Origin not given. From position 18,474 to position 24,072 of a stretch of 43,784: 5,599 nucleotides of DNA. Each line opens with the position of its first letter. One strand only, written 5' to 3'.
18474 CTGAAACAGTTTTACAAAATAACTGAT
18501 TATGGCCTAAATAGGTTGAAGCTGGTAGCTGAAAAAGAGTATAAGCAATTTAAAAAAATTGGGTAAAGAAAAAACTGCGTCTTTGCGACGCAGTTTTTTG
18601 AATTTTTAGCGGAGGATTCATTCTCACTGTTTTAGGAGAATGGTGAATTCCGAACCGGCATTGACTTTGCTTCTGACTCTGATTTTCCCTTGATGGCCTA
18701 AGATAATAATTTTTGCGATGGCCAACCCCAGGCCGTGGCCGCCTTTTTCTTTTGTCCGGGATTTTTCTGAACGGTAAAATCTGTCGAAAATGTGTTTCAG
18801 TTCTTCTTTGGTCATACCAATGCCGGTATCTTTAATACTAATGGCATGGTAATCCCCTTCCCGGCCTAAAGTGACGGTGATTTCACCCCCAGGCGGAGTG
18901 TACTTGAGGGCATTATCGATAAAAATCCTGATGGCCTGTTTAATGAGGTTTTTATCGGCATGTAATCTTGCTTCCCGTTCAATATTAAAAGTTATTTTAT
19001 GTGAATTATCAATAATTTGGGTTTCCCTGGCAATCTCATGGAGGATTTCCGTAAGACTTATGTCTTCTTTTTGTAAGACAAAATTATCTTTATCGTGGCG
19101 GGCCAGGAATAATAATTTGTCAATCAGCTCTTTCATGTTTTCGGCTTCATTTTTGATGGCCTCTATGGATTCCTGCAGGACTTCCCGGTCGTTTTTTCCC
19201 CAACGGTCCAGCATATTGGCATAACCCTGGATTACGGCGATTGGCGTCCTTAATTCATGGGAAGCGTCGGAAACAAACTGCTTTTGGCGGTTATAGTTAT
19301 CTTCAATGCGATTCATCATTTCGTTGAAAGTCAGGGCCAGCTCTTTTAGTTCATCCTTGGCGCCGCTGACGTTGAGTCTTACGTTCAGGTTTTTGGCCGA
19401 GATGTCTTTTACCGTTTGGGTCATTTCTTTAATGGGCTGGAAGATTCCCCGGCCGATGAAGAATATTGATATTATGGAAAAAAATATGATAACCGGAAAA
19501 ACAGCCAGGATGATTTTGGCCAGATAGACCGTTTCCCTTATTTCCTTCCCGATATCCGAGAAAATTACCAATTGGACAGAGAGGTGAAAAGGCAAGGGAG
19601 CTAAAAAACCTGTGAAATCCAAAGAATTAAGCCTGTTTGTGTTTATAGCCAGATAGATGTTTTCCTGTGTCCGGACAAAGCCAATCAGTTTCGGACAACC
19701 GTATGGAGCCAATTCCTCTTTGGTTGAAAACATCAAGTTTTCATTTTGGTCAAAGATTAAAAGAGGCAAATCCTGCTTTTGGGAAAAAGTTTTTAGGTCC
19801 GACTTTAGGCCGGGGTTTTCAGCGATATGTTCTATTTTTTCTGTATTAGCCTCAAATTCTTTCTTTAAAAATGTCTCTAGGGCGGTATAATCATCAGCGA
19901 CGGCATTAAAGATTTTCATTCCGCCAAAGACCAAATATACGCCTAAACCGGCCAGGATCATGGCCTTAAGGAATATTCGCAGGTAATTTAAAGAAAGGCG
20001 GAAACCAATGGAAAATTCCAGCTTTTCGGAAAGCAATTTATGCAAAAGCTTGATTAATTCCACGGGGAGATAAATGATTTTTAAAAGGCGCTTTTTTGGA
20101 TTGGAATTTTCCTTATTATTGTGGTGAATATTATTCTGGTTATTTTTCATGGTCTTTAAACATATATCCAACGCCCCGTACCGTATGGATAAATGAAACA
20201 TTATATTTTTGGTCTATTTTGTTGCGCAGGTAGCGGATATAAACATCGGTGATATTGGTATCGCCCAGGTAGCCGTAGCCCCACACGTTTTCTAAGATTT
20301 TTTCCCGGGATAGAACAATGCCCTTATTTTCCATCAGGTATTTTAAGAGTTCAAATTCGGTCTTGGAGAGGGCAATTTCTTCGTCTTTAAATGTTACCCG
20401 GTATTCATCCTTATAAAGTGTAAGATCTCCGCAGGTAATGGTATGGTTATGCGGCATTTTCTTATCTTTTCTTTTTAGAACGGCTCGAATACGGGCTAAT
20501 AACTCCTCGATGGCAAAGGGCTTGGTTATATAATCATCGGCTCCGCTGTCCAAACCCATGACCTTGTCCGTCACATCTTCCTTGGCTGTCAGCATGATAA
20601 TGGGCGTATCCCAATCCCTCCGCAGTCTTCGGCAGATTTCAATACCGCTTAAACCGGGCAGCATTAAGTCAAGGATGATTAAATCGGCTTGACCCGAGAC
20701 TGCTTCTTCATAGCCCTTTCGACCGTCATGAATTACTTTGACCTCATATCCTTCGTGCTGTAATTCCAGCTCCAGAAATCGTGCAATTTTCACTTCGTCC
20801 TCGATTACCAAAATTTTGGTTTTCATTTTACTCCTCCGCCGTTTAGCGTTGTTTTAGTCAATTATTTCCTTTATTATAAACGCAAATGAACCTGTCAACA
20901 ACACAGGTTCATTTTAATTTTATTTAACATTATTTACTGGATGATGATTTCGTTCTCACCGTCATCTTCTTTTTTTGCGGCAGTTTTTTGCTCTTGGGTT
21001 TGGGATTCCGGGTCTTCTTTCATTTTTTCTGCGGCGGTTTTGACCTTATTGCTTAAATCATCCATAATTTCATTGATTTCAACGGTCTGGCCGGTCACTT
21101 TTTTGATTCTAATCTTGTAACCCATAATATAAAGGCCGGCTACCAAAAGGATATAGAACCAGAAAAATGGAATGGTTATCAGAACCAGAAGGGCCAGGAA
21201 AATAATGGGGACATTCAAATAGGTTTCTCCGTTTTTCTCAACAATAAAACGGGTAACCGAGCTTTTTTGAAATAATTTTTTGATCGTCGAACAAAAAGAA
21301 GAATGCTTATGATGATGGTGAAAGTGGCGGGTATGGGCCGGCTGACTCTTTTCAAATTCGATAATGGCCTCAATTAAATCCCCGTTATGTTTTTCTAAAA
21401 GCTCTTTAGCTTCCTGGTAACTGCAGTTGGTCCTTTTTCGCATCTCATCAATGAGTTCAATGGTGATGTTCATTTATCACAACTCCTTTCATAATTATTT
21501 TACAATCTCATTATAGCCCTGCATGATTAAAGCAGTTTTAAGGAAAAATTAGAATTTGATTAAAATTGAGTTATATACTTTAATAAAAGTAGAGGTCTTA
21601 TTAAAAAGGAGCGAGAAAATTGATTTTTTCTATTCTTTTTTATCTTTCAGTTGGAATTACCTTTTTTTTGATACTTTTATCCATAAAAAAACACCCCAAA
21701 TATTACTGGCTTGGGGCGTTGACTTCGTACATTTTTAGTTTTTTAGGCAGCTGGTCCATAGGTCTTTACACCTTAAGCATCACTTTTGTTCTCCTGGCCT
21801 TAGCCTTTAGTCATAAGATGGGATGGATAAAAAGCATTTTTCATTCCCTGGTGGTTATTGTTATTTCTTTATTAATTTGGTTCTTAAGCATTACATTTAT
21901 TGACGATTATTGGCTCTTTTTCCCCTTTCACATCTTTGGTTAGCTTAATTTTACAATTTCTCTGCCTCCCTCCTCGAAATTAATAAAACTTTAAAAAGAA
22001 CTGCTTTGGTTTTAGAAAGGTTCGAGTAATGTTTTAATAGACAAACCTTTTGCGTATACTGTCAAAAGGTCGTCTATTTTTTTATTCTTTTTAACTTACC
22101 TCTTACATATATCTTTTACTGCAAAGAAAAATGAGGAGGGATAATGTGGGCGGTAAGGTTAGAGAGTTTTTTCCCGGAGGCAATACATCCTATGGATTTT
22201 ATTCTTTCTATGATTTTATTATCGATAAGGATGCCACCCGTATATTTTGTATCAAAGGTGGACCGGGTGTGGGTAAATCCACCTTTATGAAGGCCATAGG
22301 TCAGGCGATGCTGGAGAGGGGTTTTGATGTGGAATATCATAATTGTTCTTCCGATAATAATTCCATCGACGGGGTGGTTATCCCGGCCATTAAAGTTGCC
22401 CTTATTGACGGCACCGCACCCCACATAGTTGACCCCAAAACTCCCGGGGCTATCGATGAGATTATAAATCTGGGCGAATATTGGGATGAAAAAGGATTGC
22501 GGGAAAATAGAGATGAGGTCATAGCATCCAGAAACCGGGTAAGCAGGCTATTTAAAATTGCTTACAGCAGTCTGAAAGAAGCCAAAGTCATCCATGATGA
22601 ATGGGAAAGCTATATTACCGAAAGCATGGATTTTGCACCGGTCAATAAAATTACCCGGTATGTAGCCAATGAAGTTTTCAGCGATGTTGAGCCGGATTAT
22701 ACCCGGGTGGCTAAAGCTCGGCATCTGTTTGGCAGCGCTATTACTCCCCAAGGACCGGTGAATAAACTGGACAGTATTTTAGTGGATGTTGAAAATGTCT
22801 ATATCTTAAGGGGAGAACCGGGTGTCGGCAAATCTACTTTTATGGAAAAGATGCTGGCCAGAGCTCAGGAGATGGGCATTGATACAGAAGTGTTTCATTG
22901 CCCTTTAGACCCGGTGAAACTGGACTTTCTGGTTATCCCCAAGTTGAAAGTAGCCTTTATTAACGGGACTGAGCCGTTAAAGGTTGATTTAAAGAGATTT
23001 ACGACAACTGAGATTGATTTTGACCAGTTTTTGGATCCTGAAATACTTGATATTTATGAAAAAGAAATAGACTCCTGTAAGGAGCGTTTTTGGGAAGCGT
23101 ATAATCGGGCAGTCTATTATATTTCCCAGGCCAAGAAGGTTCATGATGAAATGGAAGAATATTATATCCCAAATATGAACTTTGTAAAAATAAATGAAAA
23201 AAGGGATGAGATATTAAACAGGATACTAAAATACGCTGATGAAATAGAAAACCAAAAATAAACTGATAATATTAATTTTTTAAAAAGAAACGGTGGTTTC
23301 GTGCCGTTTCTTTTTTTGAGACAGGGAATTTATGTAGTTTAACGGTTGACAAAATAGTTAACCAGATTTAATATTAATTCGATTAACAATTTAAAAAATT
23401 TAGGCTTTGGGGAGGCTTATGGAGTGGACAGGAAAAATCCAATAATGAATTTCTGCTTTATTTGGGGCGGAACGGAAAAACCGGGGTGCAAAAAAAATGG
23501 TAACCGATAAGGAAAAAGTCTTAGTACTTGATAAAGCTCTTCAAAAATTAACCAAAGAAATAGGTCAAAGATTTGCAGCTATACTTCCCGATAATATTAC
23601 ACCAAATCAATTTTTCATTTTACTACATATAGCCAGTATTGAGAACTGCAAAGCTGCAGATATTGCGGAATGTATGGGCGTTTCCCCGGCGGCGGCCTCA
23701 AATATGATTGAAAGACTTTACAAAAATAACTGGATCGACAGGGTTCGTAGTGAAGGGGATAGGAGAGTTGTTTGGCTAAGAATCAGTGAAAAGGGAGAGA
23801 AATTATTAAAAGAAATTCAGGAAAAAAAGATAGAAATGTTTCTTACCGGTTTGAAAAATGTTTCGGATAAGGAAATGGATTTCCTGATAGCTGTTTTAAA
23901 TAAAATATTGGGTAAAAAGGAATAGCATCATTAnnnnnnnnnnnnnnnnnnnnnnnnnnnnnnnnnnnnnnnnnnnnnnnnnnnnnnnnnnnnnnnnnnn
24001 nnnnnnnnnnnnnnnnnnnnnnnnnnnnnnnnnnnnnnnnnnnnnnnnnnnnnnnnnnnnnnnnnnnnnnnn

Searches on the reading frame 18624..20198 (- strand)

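Call 49: search_protein_families(library=pfam, proteins=[window:18624-20198:-], max_evalue=0.00001)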
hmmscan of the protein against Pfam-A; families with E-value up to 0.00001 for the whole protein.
window:18624-20198:- (524 aa): 4 families
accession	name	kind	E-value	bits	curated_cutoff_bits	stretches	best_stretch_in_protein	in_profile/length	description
PF02518.31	HATPase_c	-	1.4e-28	100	26.4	1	415-523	2-108/111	Histidine kinase-, DNA gyrase B-, and HSP90-like ATPase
PF00512.31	HisKA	-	5.6e-19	68.4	26.9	1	305-369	2-64/66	His Kinase A (phospho-acceptor) domain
PF00672.30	HAMP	-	8.6e-12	45.6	25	1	247-300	1-53/53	HAMP domain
PF13589.12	HATPase_c_3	-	4.6e-07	30.4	25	1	422-500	6-85/137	Histidine kinase-, DNA gyrase B-, and HSP90-like ATPase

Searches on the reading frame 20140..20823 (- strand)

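Call 49: search_protein_families(library=pfam, proteins=[window:20140-20823:-], max_evalue=0.00001)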
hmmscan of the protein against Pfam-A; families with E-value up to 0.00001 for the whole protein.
window:20140-20823:- (227 aa): 2 families
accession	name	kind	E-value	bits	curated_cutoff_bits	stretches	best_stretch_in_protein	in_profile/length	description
PF00072.30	Response_reg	-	2e-29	102.4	30.2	1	4-113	1-111/111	Response regulator receiver domain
PF00486.34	Trans_reg_C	-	8.9e-28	96.6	26.2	1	148-222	2-77/77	Transcriptional regulatory protein, C terminal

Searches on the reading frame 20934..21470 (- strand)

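Call 49: search_protein_families(library=pfam, proteins=[window:20934-21470:-], max_evalue=0.00001)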
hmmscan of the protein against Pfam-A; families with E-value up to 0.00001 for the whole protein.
window:20934-21470:- (178 aa): 1 family
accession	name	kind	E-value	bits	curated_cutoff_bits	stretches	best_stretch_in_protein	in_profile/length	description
PF14242.11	DUF4342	-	2.8e-14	53.4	25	1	51-124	7-81/81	Domain of unknown function (DUF4342)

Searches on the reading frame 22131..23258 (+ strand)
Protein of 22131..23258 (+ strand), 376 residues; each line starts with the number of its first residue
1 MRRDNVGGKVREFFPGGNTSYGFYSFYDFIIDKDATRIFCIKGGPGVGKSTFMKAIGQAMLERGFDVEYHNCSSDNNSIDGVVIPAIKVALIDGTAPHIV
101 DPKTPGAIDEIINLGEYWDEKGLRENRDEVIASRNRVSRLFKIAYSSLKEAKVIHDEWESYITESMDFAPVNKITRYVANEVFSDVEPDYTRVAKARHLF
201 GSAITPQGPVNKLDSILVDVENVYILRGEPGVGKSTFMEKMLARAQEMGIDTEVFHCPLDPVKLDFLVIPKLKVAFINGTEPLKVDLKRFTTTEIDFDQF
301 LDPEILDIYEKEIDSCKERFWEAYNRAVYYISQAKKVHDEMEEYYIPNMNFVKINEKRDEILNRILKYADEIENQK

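Call 49: search_protein_families(library=pfam, proteins=[window:22131-23258:+], max_evalue=0.00001)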
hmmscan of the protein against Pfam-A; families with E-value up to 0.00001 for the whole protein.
window:22131-23258:+ (376 aa): 13 families
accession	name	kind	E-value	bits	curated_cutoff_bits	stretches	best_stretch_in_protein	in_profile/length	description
PF24883.2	NPHP3_N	-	2.2e-08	34.9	24.8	0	31-77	17-63/164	Nephrocystin 3, N-terminal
PF20720.3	nSTAND3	-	6.9e-08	32.8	27.2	0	37-80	18-58/155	Novel STAND NTPase 3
PF13604.12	AAA_30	-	1.1e-07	32.2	27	0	35-69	17-51/191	AAA domain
PF00910.28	RNA_helicase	-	2.4e-07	31.6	21.5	0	40-64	2-26/105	RNA helicase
PF03266.21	NTPase_1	-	3.5e-07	30.7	23.9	0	225-258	3-36/168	NTPase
PF03029.23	ATP_bind_1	-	5.3e-07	30.1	27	0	42-71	2-31/240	Conserved hypothetical ATP binding protein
PF13401.12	AAA_22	-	1.1e-06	29.4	27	0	222-263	6-33/130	AAA domain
PF05729.18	NACHT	-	1.6e-06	28.5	26.7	0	223-252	2-31/167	NACHT domain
PF03308.22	MeaB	-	4.1e-06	26.5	23.1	0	38-67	35-64/273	Methylmalonyl Co-A mutase-associated GTPase MeaB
PF13245.12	AAA_19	-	4.3e-06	27.4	25.1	0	36-64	11-39/134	AAA domain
PF13555.12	AAA_29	-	4.6e-06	26.7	27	0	34-64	20-50/61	P-loop containing region of AAA domain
PF13191.12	AAA_16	-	6.3e-06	27.2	32.6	0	222-249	25-52/167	AAA ATPase domain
PF00931.28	NB-ARC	-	9e-06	25.6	23.5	0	32-68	14-52/248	NB-ARC domain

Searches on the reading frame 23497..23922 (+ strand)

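Call 49: search_protein_families(library=pfam, proteins=[window:23497-23922:+], max_evalue=0.00001)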
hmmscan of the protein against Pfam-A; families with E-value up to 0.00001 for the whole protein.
window:23497-23922:+ (142 aa): 4 families
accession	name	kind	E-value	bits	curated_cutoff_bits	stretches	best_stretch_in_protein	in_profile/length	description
PF01047.28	MarR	-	3.6e-17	62.4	24.6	1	34-92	1-59/59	MarR family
PF12802.13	MarR_2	-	5.1e-14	52.6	27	1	33-90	2-60/61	MarR family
PF22381.2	Staph_reg_Sar_Rot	-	1.9e-12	47.5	27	1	32-107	10-85/85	Transcriptional regulator SarA/Rot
PF13463.12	HTH_27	-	7e-07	29.9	22.2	1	35-100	2-68/68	Winged helix DNA-binding domain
